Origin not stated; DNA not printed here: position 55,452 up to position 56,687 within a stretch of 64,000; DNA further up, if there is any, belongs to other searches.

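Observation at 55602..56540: Second Pol X-like gene with circularly permuted domain order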

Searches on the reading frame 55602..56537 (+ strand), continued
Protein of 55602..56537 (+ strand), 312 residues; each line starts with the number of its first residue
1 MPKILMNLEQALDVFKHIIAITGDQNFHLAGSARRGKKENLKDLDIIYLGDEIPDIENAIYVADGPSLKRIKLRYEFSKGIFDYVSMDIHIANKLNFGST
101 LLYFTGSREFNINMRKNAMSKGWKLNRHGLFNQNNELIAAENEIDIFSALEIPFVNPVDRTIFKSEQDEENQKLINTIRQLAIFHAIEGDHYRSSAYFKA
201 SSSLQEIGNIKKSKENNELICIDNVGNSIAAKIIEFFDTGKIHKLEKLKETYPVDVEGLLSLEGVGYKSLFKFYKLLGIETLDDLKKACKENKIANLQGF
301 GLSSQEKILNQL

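Call 62: search_dna_similar(query=P0001, collection=phages, mode=protein, max_evalue=0.001, max_rows=40)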
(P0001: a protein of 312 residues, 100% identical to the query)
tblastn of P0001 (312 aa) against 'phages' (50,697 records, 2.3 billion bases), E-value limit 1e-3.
Records with a match: 11; places in all: 12; records where one place covers at least 80% of the query: 1.
Best place of each record, by identity: >=99% 1; <60% 10.
By first word of the organism name: Listeria 4; Yersinia 2; Staphylococcus 2; uncultured 1; Cobetia 1; Vibrio 1.
By host as written in the record: Listeria monocytogenes 4; Staphylococcus aureus 2; - 1; Cobetia marina DSMZ 4741 1; Yersinia ruckeri 1; Yersinia ruckeri serovar I strain RS41 1; Vibrio cyclitrophicus 1.
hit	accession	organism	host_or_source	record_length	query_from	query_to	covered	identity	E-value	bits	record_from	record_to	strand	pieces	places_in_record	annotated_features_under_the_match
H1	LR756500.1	uncultured phage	metagenomic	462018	1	312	100%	100.0%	0e+0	630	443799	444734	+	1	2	record has no annotation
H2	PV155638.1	Cobetia phage Carin-5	Cobetia marina DSMZ 4741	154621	26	160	43%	36.2%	2e-9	64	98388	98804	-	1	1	DNA polymerase beta family protein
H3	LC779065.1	Yersinia phage vB_Yru_GN1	Yersinia ruckeri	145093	6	160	50%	28.7%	2e-9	65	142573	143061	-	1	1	DNA polymerase X family protein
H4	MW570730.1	Yersinia phage YerA41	Yersinia ruckeri serovar I strain RS41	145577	6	160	50%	28.7%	2e-9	65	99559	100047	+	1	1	DNA polymerase X family protein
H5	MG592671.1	Vibrio phage 2.275.O._10N.286.54.E11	Vibrio cyclitrophicus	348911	29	165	44%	31.1%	6e-5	50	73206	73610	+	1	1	hypothetical protein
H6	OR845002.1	Staphylococcus phage SA 1306 Kay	Staphylococcus aureus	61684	174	309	44%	29.2%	2e-9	64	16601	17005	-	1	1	record has no annotation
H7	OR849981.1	Staphylococcus phage SA 1298 Kay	Staphylococcus aureus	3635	174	309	44%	29.2%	2e-9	64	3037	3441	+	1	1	record has no annotation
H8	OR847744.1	Listeria phage LM 4-11-1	Listeria monocytogenes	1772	171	308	44%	26.6%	8e-8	59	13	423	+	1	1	record has no annotation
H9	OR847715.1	Listeria phage LM 4-11-1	Listeria monocytogenes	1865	171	308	44%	26.6%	9e-8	59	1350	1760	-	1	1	record has no annotation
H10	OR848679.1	Listeria phage LM 4-14-1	Listeria monocytogenes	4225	171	308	44%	26.6%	1e-7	59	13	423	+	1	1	record has no annotation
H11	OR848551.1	Listeria phage LM 4-14-1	Listeria monocytogenes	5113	171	308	44%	26.6%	1e-7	59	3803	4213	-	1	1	record has no annotation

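Call 63: fold_search(model_id=the predicted structure, library=viral)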
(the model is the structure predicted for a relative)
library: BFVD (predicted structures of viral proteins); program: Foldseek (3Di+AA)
matches with E <= 10: 615; with E <= 0.001: 18
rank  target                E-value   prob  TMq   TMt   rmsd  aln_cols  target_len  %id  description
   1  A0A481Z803            8.0e-12  1.00  0.46  0.40   2.6       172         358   26  DNA-directed DNA polymerase [Pithovirus LCPAC202]
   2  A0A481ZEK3            2.1e-11  1.00  0.44  0.49   2.4       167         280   26  DNA polymerase family X [Pithovirus LCPAC406]
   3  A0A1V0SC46            1.7e-10  1.00  0.45  0.42   3.8       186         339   22  DNA-directed DNA polymerase [Catovirus CTV1]
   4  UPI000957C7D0         1.8e-10  1.00  0.44  0.75   3.6       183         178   21  (no name look-up for this kind of identifier)
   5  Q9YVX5                4.0e-10  1.00  0.44  0.23   2.6       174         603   26  Probable AP endonuclease [Melanoplus sanguinipes entomopoxvirus]
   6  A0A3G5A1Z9            5.6e-10  1.00  0.41  0.69   3.7       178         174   21  DNA polymerase family X protein [Harvfovirus sp.]
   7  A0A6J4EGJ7            7.5e-10  1.00  0.43  0.44   2.8       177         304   26  (no name in the UniProt tables at hand)
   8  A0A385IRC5            9.9e-10  1.00  0.39  0.48   4.3       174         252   25  (no name in the UniProt tables at hand)
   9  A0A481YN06            1.5e-09  1.00  0.44  0.40   3.3       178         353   24  DNA-directed DNA polymerase [Pithovirus LCDPAC01]
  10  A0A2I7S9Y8            2.9e-09  1.00  0.41  0.50   3.5       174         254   22  (no name in the UniProt tables at hand)
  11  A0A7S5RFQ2            5.0e-08  1.00  0.41  0.40   3.1       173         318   22  (no name in the UniProt tables at hand)
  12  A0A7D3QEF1            6.2e-08  1.00  0.42  0.23   2.7       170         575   22  (no name in the UniProt tables at hand)
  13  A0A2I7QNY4            1.3e-06  1.00  0.36  0.42   3.3       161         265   17  (no name in the UniProt tables at hand)
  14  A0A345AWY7            7.7e-06  1.00  0.36  0.33  19.6       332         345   13  (no name in the UniProt tables at hand)
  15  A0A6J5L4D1            8.0e-05  1.00  0.39  0.46   6.6       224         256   12  Uncharacterized protein [uncultured Caudovirales phage]
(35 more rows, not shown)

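Call 67: find_related_loci(query=A2, collection=viral_contigs, flank=8000)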
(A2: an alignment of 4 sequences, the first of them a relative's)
Query A2 (293 aa) in viral_contigs; peptide patterns used: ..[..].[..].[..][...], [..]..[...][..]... (x = any residue, [..] = any of these).
95 stretches matched a pattern; 2 encode a relative of the query (tblastn E <= 1e-3); 2 distinct loci.
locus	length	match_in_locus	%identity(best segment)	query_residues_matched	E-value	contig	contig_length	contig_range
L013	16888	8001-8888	44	1-293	3e-69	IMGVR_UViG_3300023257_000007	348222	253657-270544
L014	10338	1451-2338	44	1-293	3e-69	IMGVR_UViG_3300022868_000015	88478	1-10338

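Call 68: find_related_loci(query=A2, collection=genome_contigs, flank=5000)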
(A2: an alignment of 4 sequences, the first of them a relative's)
Query A2 (293 aa) in genome_contigs; peptide patterns used: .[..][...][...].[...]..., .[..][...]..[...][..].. (x = any residue, [..] = any of these).
427 stretches matched a pattern; 195 encode a relative of the query (tblastn E <= 1e-3); the best 80 are kept; 80 distinct loci.
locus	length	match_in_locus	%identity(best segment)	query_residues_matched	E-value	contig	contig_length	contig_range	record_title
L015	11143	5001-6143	36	22-283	1e-25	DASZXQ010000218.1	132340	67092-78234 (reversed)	MAG TPA_asm: Chitinophagaceae bacterium isolate SMAG_U6187 k141_841239, whole genome shotgun sequence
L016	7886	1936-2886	41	4-292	6e-25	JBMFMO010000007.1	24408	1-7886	MAG: Minisyncoccia bacterium isolate KM4337-23 NODE_7_length_24408_cov_3.997904, whole genome shotgun sequence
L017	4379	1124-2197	37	5-274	6e-25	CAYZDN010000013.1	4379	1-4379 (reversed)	MAG TPA_asm: uncultured Nitrosopumilales archaeon isolate SRP271791_co1_138 genome assembly, contig: k141_434069, whole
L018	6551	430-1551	35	22-283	1e-24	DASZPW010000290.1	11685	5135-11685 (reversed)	MAG TPA_asm: Chitinophagaceae bacterium isolate SMAG_U5981 k141_705351, whole genome shotgun sequence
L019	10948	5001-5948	37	22-293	3e-24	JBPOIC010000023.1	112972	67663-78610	MAG: Myxococcota bacterium isolate MAG_657 c_000000434323, whole genome shotgun sequence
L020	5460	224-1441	40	6-292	3e-24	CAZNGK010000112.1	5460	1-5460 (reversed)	MAG TPA_asm: uncultured Thermoplasmatales archaeon isolate SRP338002_co1_123 genome assembly, contig: NODE_13772_length_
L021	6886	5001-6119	34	22-267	5e-23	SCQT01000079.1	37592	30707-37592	MAG: Chitinophagaceae bacterium isolate FW021_bin.31 FW021_bin.31-18933, whole genome shotgun sequence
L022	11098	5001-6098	34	7-293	1e-22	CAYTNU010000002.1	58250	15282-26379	MAG TPA_asm: uncultured Candidatus Saccharibacteria bacterium isolate binchicken_co243_136 genome assembly, contig: NODE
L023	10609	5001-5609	32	5-201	1e-22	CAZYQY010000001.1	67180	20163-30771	MAG TPA_asm: uncultured Candidatus Saccharibacteria bacterium isolate binchicken_co100_35 genome assembly, contig: NODE_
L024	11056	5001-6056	35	22-271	1e-22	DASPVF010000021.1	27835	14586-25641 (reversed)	MAG TPA_asm: Nitrososphaerales archaeon isolate SMAG_U12322 k141_1338936, whole genome shotgun sequence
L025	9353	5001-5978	38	18-265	2e-22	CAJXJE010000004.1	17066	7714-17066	TPA_asm: uncultured Candidatus Peregrinibacteria bacterium isolate SRR5494785_bin.32_MetaBAT_v2.12.1_MAG genome assembly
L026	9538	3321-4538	39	9-292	2e-22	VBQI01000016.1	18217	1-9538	MAG: Thermoplasmata archaeon isolate M10_bin2222 scaffold1209, whole genome shotgun sequence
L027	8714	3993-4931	37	22-293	3e-22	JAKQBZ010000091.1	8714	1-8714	MAG: Deltaproteobacteria bacterium isolate USCA_metabat.30 k141_1517276, whole genome shotgun sequence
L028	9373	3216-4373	32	8-292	6e-22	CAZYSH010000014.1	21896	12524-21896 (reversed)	MAG TPA_asm: uncultured Candidatus Saccharibacteria bacterium isolate binchicken_co330_129 genome assembly, contig: NODE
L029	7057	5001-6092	35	22-270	5e-22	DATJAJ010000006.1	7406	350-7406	MAG TPA_asm: Nitrososphaerales archaeon isolate SMAG_U15324 k141_2835858, whole genome shotgun sequence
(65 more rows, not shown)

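Call 70: find_related_loci(query=A2, collection=metagenome_contigs, flank=8000)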
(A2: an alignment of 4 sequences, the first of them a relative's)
Query A2 (293 aa) in metagenome_contigs; peptide patterns used: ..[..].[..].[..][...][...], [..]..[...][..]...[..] (x = any residue, [..] = any of these).
424 stretches matched a pattern; 7 encode a relative of the query (tblastn E <= 1e-3); 7 distinct loci.
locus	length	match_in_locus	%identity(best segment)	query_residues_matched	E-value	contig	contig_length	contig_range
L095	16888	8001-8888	44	1-293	4e-69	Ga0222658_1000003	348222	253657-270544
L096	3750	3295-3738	55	1-147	2e-44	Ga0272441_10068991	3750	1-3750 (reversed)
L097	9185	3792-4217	56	1-141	3e-44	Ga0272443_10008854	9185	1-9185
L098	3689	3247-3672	52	1-141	3e-42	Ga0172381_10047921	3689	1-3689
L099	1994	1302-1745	51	1-147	3e-41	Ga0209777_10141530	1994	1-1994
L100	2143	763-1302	26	1-144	1e-8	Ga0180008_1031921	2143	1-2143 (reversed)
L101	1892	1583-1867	28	1-90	2e-8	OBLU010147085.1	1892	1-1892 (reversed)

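Call 79: find_encoding_contigs(protein=P0159, flank=6000, max_places=3)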
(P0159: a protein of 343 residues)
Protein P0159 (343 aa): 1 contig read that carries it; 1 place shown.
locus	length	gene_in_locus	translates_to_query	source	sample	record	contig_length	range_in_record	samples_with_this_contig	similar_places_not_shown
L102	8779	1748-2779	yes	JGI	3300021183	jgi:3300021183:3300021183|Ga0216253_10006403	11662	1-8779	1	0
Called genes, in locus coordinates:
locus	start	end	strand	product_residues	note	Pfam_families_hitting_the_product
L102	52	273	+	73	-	-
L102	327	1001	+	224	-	-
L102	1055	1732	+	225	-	PF01068:DNA_ligase_A_M (faint), PF09414:RNA_ligase (weak)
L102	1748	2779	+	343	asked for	PF14716:HHH_8, PF14520:HHH_5, PF14791:DNA_pol_B_thumb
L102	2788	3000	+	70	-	-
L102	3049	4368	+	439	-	-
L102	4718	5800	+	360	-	-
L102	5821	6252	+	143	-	-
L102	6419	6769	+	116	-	PF01258:zf-dskA_traR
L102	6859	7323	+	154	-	-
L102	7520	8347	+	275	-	-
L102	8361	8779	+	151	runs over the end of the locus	-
